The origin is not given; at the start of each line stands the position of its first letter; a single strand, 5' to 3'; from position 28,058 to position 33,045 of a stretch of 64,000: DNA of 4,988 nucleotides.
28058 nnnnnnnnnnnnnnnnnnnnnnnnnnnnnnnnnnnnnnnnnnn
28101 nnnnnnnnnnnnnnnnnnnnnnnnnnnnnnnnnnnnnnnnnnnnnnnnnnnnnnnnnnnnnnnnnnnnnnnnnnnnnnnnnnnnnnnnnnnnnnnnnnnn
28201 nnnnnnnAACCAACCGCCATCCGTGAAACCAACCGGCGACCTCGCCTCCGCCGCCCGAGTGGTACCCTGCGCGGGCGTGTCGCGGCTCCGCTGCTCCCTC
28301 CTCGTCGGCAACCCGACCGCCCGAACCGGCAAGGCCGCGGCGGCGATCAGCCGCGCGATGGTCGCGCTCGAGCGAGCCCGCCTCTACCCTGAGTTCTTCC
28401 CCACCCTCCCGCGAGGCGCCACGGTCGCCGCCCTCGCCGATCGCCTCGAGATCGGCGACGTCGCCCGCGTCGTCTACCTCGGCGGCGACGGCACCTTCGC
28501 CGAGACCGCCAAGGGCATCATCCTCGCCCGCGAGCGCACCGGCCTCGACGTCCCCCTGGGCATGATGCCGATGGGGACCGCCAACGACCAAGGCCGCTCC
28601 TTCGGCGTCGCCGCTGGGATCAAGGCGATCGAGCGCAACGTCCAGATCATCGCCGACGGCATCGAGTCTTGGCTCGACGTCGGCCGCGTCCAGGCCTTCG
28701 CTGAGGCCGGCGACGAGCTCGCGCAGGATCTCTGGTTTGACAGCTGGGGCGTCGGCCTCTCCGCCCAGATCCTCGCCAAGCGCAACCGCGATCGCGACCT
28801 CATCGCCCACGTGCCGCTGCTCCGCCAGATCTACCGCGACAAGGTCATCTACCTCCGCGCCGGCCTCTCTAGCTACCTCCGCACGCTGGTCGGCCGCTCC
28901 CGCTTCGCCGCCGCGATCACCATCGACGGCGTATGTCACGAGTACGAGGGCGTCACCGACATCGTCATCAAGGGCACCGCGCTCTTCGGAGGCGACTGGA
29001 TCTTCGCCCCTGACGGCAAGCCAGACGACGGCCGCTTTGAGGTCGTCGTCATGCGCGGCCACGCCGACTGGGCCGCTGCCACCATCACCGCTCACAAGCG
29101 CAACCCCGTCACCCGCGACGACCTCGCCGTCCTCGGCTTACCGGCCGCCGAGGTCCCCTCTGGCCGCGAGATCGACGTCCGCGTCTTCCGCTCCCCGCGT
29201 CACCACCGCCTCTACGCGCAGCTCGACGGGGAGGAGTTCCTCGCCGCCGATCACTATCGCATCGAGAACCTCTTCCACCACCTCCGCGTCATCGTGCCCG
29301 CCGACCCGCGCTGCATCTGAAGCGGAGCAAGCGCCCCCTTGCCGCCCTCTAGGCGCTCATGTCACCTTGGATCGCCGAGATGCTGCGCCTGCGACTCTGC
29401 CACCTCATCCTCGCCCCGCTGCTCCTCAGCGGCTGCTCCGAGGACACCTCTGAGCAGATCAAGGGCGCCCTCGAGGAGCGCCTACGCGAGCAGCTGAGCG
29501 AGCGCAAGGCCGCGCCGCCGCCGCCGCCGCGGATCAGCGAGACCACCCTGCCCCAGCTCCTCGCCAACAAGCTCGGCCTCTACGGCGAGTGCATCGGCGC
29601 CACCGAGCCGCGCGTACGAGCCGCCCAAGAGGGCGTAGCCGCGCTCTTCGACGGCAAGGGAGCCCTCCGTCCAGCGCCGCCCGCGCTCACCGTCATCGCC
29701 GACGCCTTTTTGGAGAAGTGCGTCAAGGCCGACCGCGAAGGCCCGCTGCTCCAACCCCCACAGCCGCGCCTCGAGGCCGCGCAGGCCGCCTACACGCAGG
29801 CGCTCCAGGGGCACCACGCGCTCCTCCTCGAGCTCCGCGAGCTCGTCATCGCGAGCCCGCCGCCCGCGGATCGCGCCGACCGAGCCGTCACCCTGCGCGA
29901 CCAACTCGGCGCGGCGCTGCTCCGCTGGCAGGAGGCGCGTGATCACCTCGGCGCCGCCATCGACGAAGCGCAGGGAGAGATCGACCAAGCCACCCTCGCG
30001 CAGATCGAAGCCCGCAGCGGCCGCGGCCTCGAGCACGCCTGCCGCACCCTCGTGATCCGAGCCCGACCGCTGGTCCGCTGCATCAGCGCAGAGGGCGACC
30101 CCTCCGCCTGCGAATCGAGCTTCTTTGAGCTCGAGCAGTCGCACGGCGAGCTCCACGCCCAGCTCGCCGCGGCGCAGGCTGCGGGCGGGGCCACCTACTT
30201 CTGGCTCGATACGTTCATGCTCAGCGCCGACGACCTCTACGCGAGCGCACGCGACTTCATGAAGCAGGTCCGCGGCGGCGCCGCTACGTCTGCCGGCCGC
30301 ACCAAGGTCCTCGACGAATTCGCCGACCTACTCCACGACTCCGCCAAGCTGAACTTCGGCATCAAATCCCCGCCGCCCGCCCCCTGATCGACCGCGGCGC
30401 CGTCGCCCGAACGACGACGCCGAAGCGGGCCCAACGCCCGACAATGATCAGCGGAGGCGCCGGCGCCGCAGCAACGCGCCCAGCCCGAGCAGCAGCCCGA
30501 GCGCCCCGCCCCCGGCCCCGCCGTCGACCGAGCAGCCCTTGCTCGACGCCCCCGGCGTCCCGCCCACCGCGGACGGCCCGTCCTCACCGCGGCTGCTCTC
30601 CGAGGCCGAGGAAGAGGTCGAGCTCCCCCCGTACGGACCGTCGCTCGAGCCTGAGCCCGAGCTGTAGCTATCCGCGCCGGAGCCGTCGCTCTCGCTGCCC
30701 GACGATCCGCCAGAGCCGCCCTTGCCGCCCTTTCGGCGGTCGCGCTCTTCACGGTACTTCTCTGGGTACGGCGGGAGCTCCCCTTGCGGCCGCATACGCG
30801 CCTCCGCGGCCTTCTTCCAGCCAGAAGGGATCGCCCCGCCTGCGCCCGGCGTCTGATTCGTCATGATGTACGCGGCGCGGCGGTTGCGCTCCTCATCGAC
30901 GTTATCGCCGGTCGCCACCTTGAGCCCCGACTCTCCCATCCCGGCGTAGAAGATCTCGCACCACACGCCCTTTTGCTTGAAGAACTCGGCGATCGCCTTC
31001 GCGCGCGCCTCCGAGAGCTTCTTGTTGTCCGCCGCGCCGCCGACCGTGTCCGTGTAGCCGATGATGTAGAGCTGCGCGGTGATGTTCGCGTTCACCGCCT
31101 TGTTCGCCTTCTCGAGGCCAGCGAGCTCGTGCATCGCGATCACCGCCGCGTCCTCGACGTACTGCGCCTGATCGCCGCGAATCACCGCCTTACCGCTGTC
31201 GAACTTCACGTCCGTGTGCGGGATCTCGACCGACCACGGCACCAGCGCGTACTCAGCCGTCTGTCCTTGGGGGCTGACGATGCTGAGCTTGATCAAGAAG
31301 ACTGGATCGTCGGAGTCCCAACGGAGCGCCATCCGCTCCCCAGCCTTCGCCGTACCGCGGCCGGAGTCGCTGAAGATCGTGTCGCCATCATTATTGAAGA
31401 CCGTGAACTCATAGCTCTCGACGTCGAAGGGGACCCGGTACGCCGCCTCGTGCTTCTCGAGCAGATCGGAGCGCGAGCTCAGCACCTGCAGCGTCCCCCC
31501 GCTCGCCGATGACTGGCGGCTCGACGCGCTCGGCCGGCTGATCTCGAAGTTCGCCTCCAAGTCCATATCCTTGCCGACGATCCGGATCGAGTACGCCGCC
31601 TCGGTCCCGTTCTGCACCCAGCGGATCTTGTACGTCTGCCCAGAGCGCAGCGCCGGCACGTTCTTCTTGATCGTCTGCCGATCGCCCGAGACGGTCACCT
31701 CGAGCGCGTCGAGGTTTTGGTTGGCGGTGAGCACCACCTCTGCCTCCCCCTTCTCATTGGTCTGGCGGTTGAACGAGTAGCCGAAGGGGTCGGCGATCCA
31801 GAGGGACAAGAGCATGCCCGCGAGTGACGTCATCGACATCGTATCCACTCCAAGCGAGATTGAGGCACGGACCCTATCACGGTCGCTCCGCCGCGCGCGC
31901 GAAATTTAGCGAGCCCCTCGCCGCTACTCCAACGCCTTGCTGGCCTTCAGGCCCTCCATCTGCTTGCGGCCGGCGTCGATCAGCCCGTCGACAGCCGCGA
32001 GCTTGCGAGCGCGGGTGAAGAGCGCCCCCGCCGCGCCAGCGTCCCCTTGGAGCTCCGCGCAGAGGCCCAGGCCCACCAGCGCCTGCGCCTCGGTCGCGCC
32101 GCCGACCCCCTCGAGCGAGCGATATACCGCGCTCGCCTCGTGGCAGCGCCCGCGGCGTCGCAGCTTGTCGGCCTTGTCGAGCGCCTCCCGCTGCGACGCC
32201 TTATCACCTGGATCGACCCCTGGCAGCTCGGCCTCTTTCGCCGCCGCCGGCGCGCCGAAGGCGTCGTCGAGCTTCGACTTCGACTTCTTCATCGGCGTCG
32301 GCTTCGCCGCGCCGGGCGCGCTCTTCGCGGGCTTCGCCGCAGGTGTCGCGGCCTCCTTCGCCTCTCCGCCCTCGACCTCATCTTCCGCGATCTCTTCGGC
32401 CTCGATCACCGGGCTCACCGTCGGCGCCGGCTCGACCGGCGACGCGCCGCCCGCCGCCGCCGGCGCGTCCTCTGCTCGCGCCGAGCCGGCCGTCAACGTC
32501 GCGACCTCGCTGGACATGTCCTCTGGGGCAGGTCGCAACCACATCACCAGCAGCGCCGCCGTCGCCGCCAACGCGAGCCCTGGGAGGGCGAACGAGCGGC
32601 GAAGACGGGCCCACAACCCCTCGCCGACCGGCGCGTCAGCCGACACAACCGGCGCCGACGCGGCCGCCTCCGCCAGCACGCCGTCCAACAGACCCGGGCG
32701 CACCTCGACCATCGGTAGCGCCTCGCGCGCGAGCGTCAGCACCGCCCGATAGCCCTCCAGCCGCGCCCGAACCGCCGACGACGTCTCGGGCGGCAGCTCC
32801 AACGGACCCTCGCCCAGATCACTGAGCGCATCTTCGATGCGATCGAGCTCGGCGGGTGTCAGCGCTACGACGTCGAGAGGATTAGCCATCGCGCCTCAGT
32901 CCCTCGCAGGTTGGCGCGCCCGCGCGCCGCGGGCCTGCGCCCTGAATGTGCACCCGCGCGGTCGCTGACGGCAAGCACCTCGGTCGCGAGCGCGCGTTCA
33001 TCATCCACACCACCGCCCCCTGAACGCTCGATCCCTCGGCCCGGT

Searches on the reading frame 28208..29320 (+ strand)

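Call 67: search_protein_families(library=pfam, proteins=[window:28208-29320:+], max_evalue=0.0001)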
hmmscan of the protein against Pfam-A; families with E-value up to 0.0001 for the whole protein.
window:28208-29320:+ (370 aa): 2 families
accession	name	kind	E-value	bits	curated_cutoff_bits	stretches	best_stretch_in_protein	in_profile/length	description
PF00781.29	DAGK_cat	-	1.1e-14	54.5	23.6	1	31-161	3-125/125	Diacylglycerol kinase catalytic domain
PF19279.4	YegS_C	-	1.7e-06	28.3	27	1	224-343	32-139/158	YegS C-terminal NAD kinase beta sandwich-like domain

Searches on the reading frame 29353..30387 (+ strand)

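Call 67: search_protein_families(library=pfam, proteins=[window:29353-30387:+], max_evalue=0.0001)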
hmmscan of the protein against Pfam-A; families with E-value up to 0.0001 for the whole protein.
window:29353-30387:+ (344 aa): 1 family
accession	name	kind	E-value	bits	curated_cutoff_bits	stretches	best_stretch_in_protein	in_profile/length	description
PF12889.12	DUF3829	-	1.5e-06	28.5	26.8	1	133-320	68-257/285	Protein of unknown function (DUF3829)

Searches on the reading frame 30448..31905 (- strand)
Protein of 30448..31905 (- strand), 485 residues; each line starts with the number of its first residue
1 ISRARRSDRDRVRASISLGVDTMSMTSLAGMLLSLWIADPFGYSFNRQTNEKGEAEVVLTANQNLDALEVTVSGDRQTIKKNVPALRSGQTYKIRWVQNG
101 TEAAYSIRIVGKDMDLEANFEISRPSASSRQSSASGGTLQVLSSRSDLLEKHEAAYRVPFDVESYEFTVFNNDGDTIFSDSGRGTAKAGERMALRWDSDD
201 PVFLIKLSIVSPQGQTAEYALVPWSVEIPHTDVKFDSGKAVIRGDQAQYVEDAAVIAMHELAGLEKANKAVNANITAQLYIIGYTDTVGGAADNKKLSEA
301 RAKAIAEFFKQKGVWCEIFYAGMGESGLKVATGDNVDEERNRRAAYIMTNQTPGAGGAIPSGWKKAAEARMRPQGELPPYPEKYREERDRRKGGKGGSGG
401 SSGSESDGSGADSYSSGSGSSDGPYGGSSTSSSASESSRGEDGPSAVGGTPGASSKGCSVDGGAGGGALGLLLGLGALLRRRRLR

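Call 67: search_protein_families(library=pfam, proteins=[window:30448-31905:-], max_evalue=0.0001)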
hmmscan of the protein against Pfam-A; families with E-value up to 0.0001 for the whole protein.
window:30448-31905:- (485 aa): 1 family
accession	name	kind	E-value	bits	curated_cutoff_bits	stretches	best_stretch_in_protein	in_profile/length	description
PF00691.25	OmpA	-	8.8e-11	42.5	27.2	1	266-342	19-98/98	OmpA family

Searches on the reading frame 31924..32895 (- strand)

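Call 67: search_protein_families(library=pfam, proteins=[window:31924-32895:-], max_evalue=0.0001)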
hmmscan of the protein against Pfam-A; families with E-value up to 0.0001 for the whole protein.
window:31924-32895:- (323 aa): 1 family
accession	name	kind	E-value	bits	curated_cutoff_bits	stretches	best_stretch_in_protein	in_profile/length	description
PF13432.12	TPR_16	-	6.4e-05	23.8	32.7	1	239-300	1-61/65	Tetratricopeptide repeat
